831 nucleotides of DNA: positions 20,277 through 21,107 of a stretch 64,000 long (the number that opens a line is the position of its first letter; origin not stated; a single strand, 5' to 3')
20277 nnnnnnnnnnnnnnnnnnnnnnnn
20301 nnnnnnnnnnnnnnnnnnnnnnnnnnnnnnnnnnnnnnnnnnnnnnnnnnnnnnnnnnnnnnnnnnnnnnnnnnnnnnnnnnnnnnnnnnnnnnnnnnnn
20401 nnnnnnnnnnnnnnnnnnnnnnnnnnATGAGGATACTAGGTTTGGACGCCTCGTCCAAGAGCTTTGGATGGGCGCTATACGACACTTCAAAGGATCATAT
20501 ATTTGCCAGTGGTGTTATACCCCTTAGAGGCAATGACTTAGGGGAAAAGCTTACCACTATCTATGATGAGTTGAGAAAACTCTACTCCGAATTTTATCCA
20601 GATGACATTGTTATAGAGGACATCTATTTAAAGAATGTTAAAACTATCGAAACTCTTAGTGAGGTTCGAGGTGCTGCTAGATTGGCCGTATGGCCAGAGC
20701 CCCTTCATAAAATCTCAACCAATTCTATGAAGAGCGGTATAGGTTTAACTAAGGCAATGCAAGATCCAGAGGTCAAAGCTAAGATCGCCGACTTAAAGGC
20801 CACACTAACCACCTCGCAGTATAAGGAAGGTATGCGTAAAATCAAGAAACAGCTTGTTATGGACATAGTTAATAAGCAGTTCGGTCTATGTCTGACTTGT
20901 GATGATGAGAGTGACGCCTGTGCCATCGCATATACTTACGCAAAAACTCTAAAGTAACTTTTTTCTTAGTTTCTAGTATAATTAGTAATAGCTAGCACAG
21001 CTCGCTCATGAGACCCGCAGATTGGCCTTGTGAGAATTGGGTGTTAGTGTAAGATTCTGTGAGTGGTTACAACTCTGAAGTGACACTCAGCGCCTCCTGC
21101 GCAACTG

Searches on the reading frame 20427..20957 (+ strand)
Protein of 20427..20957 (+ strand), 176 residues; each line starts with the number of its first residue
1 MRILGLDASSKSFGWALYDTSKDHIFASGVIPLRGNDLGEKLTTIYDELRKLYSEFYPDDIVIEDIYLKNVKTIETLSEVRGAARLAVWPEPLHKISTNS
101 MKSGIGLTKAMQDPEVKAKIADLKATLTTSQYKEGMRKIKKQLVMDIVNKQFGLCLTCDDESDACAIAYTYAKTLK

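Call 5: search_protein_families(library=pfam, proteins=[window:20427-20957:+], max_evalue=0.1)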
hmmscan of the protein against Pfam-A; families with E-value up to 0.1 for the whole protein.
window:20427-20957:+ (176 aa): 1 family
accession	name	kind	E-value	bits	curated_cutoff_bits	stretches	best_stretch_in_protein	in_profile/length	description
PF02075.23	RuvC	-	2.2e-11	44.3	22.2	1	3-91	1-92/148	Crossover junction endodeoxyribonuclease RuvC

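Call 9: find_related_loci(query=window:20427-20954:+, collection=viral_contigs, flank=8000)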
Query window:20427-20954:+ (176 aa) in viral_contigs; peptide patterns used: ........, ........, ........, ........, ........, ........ (x = any residue, [..] = any of these).
114 stretches matched a pattern, but none encodes a relative of the query by tblastn (E <= 1e-3).
